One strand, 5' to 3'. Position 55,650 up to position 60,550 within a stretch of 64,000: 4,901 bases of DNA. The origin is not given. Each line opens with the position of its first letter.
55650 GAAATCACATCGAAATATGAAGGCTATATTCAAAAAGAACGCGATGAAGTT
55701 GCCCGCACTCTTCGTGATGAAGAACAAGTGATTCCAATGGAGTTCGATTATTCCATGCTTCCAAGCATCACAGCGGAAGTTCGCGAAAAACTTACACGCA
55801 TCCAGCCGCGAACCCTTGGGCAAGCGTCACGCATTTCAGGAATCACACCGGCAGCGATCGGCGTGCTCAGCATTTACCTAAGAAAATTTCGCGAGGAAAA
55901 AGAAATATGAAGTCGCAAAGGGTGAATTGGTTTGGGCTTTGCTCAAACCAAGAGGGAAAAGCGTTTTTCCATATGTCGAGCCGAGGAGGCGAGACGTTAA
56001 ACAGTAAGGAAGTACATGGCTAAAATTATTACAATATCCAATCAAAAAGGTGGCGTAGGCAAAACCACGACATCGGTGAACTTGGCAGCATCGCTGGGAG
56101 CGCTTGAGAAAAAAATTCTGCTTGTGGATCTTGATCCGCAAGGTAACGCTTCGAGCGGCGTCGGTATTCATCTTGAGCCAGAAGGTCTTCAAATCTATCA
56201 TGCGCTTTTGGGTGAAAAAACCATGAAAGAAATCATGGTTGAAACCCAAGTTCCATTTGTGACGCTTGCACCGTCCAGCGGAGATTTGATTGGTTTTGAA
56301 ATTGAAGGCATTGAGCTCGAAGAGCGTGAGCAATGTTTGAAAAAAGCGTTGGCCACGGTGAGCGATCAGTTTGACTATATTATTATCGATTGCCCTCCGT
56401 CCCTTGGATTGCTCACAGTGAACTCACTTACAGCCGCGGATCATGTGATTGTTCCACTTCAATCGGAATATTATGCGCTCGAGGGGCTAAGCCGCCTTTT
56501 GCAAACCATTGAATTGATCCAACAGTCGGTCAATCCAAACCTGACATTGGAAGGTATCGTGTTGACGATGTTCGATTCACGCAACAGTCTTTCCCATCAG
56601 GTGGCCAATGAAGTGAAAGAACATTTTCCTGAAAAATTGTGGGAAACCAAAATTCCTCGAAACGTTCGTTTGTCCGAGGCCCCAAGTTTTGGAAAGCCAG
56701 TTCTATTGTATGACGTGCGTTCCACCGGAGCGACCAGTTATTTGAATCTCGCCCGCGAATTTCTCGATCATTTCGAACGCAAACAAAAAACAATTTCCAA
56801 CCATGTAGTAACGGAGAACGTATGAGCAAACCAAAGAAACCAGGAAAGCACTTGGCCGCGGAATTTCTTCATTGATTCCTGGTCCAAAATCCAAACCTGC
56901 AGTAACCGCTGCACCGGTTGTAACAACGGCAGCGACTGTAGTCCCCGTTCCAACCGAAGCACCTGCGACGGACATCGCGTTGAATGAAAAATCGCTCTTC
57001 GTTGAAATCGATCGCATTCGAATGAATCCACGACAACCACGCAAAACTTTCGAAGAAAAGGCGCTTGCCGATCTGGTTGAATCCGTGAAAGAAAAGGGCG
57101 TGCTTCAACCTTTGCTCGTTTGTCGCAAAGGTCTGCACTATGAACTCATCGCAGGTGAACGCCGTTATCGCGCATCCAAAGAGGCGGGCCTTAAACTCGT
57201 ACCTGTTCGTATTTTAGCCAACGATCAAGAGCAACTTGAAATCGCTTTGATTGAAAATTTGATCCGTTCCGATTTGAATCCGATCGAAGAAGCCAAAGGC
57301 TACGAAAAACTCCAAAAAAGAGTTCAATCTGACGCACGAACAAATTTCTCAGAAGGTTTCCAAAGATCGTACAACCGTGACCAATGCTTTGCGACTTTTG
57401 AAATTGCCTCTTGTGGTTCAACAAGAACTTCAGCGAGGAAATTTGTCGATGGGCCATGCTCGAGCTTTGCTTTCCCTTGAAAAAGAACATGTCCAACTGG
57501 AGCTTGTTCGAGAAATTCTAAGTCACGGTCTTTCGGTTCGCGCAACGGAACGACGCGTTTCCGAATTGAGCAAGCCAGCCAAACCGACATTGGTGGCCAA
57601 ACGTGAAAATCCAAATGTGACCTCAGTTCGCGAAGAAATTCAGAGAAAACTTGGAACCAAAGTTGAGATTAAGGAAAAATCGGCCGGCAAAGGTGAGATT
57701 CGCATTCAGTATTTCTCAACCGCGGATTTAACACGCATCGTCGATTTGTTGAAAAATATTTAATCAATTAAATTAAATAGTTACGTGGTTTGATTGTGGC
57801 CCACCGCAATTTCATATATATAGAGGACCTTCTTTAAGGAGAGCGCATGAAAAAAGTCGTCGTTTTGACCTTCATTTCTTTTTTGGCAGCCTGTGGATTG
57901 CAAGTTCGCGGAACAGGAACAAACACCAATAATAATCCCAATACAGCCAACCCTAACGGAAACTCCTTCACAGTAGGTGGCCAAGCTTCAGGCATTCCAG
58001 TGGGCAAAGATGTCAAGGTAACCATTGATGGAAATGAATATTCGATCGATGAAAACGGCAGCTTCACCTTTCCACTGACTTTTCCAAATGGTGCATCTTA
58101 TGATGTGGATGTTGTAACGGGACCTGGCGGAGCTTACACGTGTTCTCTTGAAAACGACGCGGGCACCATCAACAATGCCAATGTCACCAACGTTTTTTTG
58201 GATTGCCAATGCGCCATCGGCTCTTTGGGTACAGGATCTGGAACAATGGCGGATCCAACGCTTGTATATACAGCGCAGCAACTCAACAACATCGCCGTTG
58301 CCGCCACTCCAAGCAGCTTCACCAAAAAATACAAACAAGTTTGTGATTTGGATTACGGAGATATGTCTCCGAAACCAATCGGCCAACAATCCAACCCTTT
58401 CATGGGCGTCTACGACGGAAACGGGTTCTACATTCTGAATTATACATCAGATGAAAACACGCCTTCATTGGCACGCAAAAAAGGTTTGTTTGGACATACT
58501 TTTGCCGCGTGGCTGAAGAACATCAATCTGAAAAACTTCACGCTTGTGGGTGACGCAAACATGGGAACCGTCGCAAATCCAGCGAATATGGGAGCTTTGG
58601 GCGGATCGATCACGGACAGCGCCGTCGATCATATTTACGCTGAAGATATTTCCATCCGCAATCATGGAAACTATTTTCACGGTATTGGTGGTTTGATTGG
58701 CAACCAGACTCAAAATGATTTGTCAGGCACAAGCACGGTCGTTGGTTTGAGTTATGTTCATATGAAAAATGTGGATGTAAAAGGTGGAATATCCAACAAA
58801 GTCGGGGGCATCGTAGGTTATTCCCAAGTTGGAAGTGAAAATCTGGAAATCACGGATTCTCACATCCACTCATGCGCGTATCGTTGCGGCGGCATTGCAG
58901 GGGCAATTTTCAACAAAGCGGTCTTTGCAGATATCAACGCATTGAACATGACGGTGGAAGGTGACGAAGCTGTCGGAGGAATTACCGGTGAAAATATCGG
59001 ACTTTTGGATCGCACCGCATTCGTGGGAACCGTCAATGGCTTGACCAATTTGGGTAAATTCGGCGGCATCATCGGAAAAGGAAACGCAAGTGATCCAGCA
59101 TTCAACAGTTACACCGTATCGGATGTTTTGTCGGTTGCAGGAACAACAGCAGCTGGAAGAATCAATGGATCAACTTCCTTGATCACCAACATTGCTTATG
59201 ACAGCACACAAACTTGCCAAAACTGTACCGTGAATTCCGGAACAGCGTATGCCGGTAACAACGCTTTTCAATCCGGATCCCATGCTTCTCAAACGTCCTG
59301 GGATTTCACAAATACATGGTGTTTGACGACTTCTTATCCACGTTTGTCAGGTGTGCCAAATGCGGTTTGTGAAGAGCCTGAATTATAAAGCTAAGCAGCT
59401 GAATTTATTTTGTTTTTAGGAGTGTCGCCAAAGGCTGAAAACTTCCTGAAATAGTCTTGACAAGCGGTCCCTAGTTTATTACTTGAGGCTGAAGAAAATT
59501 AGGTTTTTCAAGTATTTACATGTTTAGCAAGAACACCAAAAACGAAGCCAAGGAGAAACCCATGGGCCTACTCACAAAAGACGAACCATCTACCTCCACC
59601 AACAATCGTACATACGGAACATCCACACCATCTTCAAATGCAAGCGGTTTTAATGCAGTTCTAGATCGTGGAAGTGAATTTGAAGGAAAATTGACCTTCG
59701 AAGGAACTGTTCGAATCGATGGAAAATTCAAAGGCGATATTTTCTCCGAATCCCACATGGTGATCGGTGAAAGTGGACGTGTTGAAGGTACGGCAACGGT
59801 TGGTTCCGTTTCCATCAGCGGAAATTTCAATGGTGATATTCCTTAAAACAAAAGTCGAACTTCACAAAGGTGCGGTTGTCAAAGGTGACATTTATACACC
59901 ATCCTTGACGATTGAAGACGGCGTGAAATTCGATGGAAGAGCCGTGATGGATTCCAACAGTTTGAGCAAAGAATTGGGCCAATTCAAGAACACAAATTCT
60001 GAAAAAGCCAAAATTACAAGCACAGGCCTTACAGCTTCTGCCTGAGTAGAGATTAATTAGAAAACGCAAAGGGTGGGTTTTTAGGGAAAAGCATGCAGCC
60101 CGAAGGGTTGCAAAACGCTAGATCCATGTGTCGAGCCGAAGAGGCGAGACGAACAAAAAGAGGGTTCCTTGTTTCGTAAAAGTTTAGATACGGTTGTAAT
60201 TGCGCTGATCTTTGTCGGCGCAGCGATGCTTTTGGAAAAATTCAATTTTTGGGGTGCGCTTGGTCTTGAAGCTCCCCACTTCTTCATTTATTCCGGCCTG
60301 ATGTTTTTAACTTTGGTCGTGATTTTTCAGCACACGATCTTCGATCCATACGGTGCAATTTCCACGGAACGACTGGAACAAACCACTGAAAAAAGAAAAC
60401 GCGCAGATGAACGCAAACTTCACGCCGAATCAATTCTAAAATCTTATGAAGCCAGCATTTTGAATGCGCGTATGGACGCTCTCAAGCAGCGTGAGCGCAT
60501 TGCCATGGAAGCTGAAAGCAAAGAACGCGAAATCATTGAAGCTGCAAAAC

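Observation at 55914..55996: Modular conserved leader element found twice, in front of parAB and in front of the atpF'FHAG operon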

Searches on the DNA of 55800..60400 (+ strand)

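Call 10: search_rna_families(source=window, start=55800, end=60400, threshold=evalue, max_evalue=10)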
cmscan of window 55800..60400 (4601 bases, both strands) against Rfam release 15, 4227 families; matches with E-value up to 10: 2.
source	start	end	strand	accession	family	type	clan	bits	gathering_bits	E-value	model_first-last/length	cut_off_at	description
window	58694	58722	-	RF02129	GNAS-AS1_3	Gene; lncRNA;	-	16.9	42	1.6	1-38/38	no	GNAS antisense RNA 1 conserved region 3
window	57426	57504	-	RF01196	snoZ30a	Gene; snRNA; snoRNA; CD-box;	-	16.1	80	6.4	1-92/92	no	Small nucleolar RNA Z30a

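Call 27: build_rna_model(alignment_id=A3, structure=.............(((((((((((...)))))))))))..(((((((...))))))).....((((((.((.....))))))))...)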
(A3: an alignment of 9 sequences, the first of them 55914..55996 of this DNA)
Model R1 built from alignment A3 (9 sequences, 87 columns); structure: as given.
model positions 83; base pairs 26; branch points 2; effective number of sequences 1.6; information 0.683 bits per position. Calibrated on 0.2 Mb of random sequence (short: E-values are rough).
structure used (alignment columns):
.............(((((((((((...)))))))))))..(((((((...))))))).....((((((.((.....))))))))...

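Call 28: search_with_rna_model(model_id=R1, source=window, filters=off, max_evalue=10, show_alignments=4)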
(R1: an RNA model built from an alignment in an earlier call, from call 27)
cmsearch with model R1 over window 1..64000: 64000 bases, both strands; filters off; matches with E-value up to 10: 34.
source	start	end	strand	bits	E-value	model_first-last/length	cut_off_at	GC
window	55914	55996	+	105.9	3.7e-31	1-83/83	no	0.52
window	60065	60151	+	30.5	8.6e-08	1-83/83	no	0.55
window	55927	55951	-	12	0.044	14-38/83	no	0.44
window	3810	3908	+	10.4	0.14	1-83/83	no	0.44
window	52948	53027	-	9.4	0.28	1-83/83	no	0.32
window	48016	48070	+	7.8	0.91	1-83/83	no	0.29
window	33826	33926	+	7.4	1.2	1-83/83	no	0.32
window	44724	44738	-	7.3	1.3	42-56/83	no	0.53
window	31312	31389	+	7.2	1.4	1-83/83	no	0.33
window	41265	41307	+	7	1.6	1-83/83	no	0.4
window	6692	6712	-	6.9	1.7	16-36/83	no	0.48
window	38755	38777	+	6.6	2.1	15-37/83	no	0.43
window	54583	54674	-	6.6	2.1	1-83/83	no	0.46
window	4010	4083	-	6.4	2.5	1-83/83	no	0.39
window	21043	21089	+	6.1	3.1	1-83/83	no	0.45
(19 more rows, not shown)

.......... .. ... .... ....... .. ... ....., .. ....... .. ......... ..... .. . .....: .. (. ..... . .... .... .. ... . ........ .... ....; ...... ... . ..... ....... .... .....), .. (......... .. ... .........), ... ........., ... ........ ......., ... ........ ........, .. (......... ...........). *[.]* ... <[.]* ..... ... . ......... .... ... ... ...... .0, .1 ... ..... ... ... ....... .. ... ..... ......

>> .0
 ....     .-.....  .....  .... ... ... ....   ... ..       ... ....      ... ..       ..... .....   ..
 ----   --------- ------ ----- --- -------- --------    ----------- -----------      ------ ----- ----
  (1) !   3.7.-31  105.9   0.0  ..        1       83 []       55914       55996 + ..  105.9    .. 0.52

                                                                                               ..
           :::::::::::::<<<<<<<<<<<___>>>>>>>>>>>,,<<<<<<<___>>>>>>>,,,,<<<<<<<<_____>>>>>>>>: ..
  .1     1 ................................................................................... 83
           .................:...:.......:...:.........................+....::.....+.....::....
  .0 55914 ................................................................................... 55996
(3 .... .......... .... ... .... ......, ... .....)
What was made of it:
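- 55914..55996 (+): Copy 1 (type 1 architecture, 83 nt), between the mnmG stop (55908-55910) and the parA ATG (56016). Covariance model R1 scores 105.9 bits (call 28).
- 60065..60151 (+): Copy 2 (type 2 architecture, 87 nt), between the bactofilin stop (60043-60045) and the atpF' TTG (60169). hp1 is replaced by a 7-nt spacer, and an extra hairpin follows box B. R1 scores 30.5 bits (call 28).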

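Call 29: search_with_rna_model(model_id=R1, sources=[L001, L003, L004, L008, L009, L010, L013, L020, L022, L025, L027, L002], filters=off, max_evalue=1)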
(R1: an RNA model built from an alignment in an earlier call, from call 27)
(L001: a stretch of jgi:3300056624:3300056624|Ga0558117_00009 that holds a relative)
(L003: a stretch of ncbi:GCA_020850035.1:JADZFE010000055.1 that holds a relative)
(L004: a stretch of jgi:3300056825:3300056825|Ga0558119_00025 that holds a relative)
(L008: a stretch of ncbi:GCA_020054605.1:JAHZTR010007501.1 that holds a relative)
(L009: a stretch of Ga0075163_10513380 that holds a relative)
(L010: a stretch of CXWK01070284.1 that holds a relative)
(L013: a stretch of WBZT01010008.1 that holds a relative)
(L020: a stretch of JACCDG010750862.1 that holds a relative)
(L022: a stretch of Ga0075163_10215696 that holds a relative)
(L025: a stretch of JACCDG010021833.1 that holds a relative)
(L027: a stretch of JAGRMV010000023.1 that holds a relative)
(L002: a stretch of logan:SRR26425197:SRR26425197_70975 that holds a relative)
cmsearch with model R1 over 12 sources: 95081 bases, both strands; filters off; matches with E-value up to 1: 26.
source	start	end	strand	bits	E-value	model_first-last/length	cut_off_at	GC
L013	3579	3661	-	106.5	3.7e-31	1-83/83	no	0.51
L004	9899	9981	+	103.9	2.3e-30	1-83/83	no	0.51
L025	4342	4424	-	102.7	5.3e-30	1-83/83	no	0.54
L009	31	113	+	101.2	1.6e-29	1-83/83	no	0.53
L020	399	481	-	101.2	1.6e-29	1-83/83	no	0.53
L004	14026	14107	+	97.3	2.5e-28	1-83/83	no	0.49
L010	982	1066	-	88.8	1.1e-25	1-83/83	no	0.55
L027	73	155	-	78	2.4e-22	1-83/83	no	0.52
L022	1473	1552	-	77.8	2.9e-22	1-83/83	no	0.5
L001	14082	14149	+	27.4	1.2e-06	1-83/83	no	0.44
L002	6904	6971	+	27.4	1.2e-06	1-83/83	no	0.44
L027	62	142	+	25.5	4.3e-06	1-83/83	no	0.49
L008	9379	9466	+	22.2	4.7e-05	1-83/83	no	0.51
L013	3603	3646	+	18.3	0.00077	40-82/83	no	0.45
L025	4366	4409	+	16.2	0.0034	40-82/83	no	0.45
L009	299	355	+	16.1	0.0035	1-83/83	no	0.44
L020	157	213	-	16.1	0.0035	1-83/83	no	0.44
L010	973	1052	+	15.7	0.0047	1-83/83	no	0.55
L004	14040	14108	-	12.9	0.037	14-83/83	no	0.48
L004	9912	9936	-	11.2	0.12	14-38/83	no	0.44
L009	44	68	-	11.2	0.12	14-38/83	no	0.44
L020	444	468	+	11.2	0.12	14-38/83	no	0.44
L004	17364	17441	-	10.6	0.18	1-83/83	no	0.4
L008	6706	6769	+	9.3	0.47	1-83/83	no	0.45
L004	12454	12546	+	9.1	0.53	1-83/83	no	0.44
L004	11502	11571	-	8.6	0.76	1-83/83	no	0.46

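Call 36: search_with_rna_model(model_id=R1, sources=[L028, L031, L034, L029, L032], filters=off, max_evalue=1)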
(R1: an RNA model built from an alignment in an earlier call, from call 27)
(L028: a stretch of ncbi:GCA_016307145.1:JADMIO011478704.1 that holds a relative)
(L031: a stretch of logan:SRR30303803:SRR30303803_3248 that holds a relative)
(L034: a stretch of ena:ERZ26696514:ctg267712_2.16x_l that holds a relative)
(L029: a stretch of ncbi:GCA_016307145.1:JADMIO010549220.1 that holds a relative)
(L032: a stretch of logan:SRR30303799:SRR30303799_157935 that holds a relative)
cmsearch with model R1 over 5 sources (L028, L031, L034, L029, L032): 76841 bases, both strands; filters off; matches with E-value up to 1: 2.
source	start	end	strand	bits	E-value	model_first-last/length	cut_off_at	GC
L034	9954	10042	+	14.3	0.01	1-83/83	no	0.42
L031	17327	17412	-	11.7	0.066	1-83/83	no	0.37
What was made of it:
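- Low copy number is more typical of RNA genes than of selfish repeats (calls 28, 29, 36).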

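Call 39: search_with_rna_model(model_id=R1, sources=[window, L004, L009, L010, L013, L022, L025, L027], max_evalue=1e-15, make_alignment=true)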
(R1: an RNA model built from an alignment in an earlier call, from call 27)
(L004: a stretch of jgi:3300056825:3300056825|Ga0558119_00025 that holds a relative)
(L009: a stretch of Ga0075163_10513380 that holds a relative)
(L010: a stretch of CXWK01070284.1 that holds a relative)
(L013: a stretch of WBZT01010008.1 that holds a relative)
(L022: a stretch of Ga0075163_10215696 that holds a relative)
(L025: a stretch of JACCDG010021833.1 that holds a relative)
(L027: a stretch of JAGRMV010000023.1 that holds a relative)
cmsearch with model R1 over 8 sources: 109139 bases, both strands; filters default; matches with E-value up to 1e-15: 9.
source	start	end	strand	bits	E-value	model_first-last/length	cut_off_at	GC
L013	3579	3661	-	106.5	4.2e-31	1-83/83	no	0.51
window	55914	55996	+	106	6.2e-31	1-83/83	no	0.52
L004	9899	9981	+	103.9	2.6e-30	1-83/83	no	0.51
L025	4342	4424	-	102.8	6.1e-30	1-83/83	no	0.54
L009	31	113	+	101.2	1.8e-29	1-83/83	no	0.53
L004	14026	14107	+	97.3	2.9e-28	1-83/83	no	0.49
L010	982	1066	-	88.8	1.3e-25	1-83/83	no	0.55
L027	73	155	-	78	2.8e-22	1-83/83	no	0.52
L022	1473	1552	-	77.8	3.3e-22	1-83/83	no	0.5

Alignment A4: 9 matches aligned to the model, 86 columns, each read 5' to 3' on its own strand. Consensus structure (alignment columns), stored with it:
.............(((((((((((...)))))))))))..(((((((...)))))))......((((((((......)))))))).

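Call 61: search_with_rna_model(model_id=R1, sources=[L035, L036, L037, L038], filters=off, max_evalue=1, show_alignments=6)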
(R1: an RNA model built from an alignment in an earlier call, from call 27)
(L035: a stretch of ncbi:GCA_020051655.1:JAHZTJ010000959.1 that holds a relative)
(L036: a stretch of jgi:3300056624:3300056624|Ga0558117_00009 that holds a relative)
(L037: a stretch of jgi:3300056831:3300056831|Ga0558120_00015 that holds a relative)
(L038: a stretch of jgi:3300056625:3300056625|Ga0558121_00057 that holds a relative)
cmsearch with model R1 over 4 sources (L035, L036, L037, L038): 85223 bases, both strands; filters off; matches with E-value up to 1: 7.
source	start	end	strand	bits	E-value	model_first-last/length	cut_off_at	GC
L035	8473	8555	+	102.7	4.8e-30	1-83/83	no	0.54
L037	5569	5653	-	51.3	4.2e-14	1-83/83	no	0.56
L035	8488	8531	-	16.2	0.003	40-82/83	no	0.45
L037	7618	7694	-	8.8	0.57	1-83/83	no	0.35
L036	8655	8729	+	8.8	0.59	1-83/83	no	0.4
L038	7578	7647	-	8.5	0.74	1-83/83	no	0.3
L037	2909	2983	-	8.1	0.94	1-83/83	no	0.49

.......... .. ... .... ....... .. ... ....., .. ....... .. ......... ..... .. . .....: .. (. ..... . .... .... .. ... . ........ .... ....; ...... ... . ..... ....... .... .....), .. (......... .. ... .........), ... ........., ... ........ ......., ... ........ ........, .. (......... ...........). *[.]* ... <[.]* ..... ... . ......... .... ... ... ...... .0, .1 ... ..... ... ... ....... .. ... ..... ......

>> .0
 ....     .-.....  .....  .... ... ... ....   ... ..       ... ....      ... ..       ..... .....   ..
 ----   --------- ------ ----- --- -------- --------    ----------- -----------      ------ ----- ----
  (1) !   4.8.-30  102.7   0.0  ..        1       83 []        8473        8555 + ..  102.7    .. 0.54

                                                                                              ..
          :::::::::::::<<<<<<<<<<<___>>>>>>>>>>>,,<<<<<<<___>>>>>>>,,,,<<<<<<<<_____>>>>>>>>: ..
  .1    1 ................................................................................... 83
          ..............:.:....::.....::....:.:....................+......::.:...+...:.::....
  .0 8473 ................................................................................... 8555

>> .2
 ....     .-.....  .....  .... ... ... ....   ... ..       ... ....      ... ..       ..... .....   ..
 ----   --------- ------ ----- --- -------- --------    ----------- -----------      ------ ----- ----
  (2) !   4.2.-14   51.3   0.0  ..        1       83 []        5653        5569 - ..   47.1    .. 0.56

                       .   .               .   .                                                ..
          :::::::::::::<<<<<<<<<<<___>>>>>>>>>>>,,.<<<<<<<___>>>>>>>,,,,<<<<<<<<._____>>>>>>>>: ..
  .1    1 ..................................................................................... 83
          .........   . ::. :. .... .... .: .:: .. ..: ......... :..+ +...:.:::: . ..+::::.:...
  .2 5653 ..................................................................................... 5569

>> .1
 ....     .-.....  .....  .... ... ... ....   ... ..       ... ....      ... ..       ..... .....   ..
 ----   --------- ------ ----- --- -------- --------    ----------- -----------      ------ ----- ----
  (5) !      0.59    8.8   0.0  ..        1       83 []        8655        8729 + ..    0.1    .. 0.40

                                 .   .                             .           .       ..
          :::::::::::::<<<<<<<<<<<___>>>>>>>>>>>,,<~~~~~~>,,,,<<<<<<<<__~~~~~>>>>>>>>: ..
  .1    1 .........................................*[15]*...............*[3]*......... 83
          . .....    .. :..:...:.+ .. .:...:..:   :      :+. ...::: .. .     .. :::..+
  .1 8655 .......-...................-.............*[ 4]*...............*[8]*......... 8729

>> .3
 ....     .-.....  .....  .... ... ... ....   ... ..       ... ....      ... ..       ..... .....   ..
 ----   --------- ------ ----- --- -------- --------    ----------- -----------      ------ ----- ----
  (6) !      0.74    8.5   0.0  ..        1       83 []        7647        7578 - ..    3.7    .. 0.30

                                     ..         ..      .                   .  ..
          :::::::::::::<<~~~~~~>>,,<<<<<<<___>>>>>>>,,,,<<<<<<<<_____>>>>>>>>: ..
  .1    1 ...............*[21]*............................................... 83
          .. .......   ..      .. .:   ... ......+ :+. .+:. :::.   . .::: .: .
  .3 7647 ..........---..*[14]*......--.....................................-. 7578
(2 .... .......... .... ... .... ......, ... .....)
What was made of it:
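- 55954..55970 (+): Hairpin hp2 (contains box B): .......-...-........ The sequence is invariant. The L037 copy keeps the pairing through a shifted G.U pair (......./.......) (call 61).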

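Call 64: search_dna_similar(query=window:55905-56005:+, collection=plasmids, mode=distant, max_evalue=0.01, max_rows=10)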
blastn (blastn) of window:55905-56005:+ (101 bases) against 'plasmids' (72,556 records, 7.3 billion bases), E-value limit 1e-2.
No match.

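Call 65: search_dna_similar(query=window:55905-56005:+, collection=phages, mode=distant, max_evalue=0.01, max_rows=10)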
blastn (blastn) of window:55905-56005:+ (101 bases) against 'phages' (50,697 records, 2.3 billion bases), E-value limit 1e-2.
No match.
